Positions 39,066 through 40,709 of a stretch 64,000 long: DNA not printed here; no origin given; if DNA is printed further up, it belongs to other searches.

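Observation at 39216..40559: Noc paralog lacks the N-terminal membrane-targeting helix and carries a ~190-aa low-complexity C-terminal extension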

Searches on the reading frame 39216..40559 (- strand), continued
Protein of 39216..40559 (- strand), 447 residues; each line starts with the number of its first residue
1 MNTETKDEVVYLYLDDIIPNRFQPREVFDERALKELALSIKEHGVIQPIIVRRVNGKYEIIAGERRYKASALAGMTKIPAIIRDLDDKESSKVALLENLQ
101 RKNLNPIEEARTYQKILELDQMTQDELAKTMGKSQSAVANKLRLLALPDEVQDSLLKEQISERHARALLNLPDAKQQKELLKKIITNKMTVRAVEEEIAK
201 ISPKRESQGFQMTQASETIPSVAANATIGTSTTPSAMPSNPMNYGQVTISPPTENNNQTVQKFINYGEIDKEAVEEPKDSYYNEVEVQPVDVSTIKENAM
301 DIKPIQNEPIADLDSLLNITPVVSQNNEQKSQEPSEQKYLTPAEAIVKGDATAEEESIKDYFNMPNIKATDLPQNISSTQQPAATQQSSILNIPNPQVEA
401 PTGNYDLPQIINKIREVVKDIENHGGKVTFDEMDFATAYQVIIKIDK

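Call 19: search_protein_representatives(alignment_id=A1)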
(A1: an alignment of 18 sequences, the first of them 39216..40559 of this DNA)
Query: 18 sequences, 446 profile positions. Proteins with E-value up to 0.001 (for the whole library): 86478; up to 1e-10: 53526; up to 1e-30: 12197. The best 150 are listed.
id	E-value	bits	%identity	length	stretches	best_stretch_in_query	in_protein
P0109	1.7e-204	696.6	-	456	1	1-446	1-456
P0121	1.1e-193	660.9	-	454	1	1-446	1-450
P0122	1.5e-160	551.7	-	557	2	1-266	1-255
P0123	3.2e-159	547.3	-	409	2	1-207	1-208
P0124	3.8e-159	547.1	-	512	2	7-279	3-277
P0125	4.2e-158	543.6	-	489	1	7-446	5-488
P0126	4.2e-153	527.2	-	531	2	7-408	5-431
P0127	5.3e-152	523.5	-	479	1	5-445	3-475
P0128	1.1e-151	522.5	-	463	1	6-446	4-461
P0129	1.9e-144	498.7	-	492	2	4-379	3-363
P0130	1.2e-143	496.0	-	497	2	6-394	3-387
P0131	9.9e-142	489.7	-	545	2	2-401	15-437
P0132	4.3e-136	471.1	-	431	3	2-223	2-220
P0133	5.9e-134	464.1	-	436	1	5-446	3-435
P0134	6.4e-134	464.0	-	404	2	5-220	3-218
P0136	2.4e-130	452.2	-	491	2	6-329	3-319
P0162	2.0e-119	416.1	-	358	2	8-247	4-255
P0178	4.2e-106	372.3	-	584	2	1-316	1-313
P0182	2.1e-104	366.7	-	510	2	6-275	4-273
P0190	2.8e-100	353.1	-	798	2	5-394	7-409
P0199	4.0e-99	349.3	-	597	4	6-215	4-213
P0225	1.9e-95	337.1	-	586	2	8-311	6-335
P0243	1.1e-93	331.3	-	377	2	6-204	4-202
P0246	1.8e-93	330.6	-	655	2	1-237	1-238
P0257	9.5e-93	328.2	-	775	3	6-222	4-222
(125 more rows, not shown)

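Call 20: predict_structure(alignment_id=A1)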
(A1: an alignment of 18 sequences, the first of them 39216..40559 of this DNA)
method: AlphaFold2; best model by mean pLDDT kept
length: 447 residues; sequences in the alignment: 18
mean_pLDDT: 60.8   pTM: 0.36
mean pLDDT of the five models: 60.8, 58.5, 57.9, 56.3, 53.3
residues with pLDDT >= 90: 0; 70-90: 208; 50-70: 78; < 50: 161
segments of 3 or more residues with pLDDT < 50: 1-3, 205-270, 272-286, 319-341, 349-401
pLDDT, mean of each block of 10 residues (from residue 1): 62 80 65 81 79 81 83 83 75 73 71 76 69 72 73 72 77 78 79 77 43 33 32 32 40 36 43 45 49 67 52 54 35 39 50 39 42 31 33 38 71 88 83 80 81
secondary structure, 60 per line:
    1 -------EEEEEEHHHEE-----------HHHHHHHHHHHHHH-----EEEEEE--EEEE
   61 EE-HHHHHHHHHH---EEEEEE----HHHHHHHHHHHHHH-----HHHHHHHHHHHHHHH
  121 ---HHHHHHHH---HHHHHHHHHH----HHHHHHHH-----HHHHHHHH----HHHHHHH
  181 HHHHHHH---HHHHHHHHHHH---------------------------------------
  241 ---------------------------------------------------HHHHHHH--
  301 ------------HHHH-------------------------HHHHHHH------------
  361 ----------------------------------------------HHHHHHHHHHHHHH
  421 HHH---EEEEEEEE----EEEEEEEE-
elements in order: E8-13 H30-43 E49-54 E57-62 H64-73 E77-82 H87-100 H106-120 H124-131 H135-144 H149-156 H162-169 H174-187 H191-201 H292-298 H313-316 H342-348 H407-423 E427-434 E439-446

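Call 21: find_related_loci(query=A1, collection=genome_contigs, flank=10000)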
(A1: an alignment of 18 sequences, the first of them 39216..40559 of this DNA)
Query A1 (447 aa) in genome_contigs; peptide patterns used: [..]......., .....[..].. (x = any residue, [..] = any of these).
466 stretches matched a pattern; 409 encode a relative of the query (tblastn E <= 1e-3); the best 80 are kept; 80 distinct loci.
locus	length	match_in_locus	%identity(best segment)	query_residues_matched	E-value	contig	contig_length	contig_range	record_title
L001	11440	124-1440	72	1-447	0e+0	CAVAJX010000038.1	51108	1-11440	bacterium isolate SRR8978371_cleanbin_000003 genome assembly, contig: Spades_SRR8978371_contig_24, whole genome shotgun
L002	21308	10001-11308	72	1-447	0e+0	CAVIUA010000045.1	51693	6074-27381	bacterium isolate H07617-L1_cleanbin_000037 genome assembly, contig: Spades_H07617-L1_contig_312, whole genome shotgun s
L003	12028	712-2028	72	1-447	0e+0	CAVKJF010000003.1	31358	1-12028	bacterium isolate G02637-L1_cleanbin_000040 genome assembly, contig: Spades_G02637-L1_contig_508, whole genome shotgun s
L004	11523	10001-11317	72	1-447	0e+0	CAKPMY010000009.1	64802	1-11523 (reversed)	MAG: uncultured Bacilli bacterium isolate REFINED_METABAT215_TOP10_CONTIGS_1500_ASSEMBLY_K77_MERGED__Hadza_MoBio_hadza-A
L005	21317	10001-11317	72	1-447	0e+0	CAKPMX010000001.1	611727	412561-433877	MAG: uncultured Bacilli bacterium isolate REFINED_METABAT215_TOP10_CONTIGS_1500_ASSEMBLY_K77_MERGED__Nepal_MoBio_Fiber-H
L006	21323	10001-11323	71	1-447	0e+0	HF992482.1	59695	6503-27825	Mycoplasma sp. CAG:877 genomic scaffold, scf8, whole genome shotgun sequence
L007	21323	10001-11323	70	1-447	0e+0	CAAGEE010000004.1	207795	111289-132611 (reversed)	MAG TPA_asm: Bacilli bacterium, isolate HGM10852, WGS project CAAGEE010000000 data, contig: SRS476155_44_k119_16080, who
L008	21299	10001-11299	70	1-447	0e+0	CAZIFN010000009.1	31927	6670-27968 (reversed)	MAG TPA_asm: uncultured Mycoplasma sp. isolate SRP225648_co1_101 genome assembly, contig: NODE_2867_length_31927_cov_15.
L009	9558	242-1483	69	1-447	0e+0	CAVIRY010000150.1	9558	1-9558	bacterium isolate G02625-L1_cleanbin_000031 genome assembly, contig: Spades_G02625-L1_contig_2087, whole genome shotgun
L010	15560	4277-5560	70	1-447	0e+0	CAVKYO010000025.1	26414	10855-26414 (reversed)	Acidaminococcus fermentans isolate H07683-L1_cleanbin_000030 genome assembly, contig: Spades_H07683-L1_contig_1294, whol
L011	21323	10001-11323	67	1-447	0e+0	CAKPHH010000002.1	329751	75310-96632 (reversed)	MAG: uncultured Bacilli bacterium isolate REFINED_METABAT215_TOP10_CONTIGS_1500_ASSEMBLY_K77_MERGED__Hadza_MoBio_hadza-I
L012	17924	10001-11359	62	1-447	7e-166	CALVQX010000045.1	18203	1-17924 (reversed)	MAG: uncultured Bacilli bacterium isolate E07__bin200 genome assembly, contig: E07__k127_1108281, whole genome shotgun s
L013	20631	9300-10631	59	1-447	1e-155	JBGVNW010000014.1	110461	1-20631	MAG: Bacilli bacterium isolate fecal_MAG_225 fecal_MAG_225_contig_0014, whole genome shotgun sequence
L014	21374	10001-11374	59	1-447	2e-154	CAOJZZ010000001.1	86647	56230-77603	MAG TPA_asm: uncultured Tenericutes bacterium isolate SRR17684619_bin.35_metawrap_v1.3_MAG genome assembly, contig: NODE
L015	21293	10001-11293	57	1-447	5e-150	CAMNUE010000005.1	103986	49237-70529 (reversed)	MAG: uncultured bacterium isolate SRR19792995_bin.67_metawrap_v1.3_MAG genome assembly, contig: ERZ12290371_260, whole g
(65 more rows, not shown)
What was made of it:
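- Tried and rejected: Faecimonas (call 21).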

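Call 24: list_cluster_members(proteins=[P0178, P0182, P0199, P0190, P0225, P0246, P0257, P0243, P0162, P0136])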
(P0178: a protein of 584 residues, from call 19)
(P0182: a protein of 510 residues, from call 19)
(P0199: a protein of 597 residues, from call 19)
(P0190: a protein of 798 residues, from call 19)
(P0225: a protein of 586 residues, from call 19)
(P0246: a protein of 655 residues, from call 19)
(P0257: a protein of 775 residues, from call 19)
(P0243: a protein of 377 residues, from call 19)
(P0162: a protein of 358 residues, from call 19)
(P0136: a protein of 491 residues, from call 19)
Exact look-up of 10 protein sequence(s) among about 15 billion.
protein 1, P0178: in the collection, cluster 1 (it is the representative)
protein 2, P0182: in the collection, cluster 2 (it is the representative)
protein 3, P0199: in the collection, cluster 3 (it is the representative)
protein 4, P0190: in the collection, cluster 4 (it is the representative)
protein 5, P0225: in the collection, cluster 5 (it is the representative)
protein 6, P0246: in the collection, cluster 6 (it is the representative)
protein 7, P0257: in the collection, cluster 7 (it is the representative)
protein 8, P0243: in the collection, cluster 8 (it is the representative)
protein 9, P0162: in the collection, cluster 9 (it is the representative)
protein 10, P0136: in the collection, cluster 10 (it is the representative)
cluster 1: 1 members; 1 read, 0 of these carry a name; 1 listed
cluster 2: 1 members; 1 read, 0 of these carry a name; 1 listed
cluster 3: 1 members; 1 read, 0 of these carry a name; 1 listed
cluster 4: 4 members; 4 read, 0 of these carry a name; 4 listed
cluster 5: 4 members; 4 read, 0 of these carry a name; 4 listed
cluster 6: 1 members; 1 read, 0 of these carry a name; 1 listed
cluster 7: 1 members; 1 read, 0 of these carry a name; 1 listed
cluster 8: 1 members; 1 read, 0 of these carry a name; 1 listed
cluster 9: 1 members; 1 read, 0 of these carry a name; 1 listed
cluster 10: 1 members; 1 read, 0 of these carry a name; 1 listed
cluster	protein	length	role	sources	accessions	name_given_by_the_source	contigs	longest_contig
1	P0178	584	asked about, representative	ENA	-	-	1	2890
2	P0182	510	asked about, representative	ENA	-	-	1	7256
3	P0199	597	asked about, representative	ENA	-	-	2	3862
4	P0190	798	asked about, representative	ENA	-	-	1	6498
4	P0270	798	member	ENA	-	-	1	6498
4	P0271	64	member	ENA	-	-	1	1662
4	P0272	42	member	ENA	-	-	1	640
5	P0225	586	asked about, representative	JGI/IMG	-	-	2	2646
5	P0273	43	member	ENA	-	-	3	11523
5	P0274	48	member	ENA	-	-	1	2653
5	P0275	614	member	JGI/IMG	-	-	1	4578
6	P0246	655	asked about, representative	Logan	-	-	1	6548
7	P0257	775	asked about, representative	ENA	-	-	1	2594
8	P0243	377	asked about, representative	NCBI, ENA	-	-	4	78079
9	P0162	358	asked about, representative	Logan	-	-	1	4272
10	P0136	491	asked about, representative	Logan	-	-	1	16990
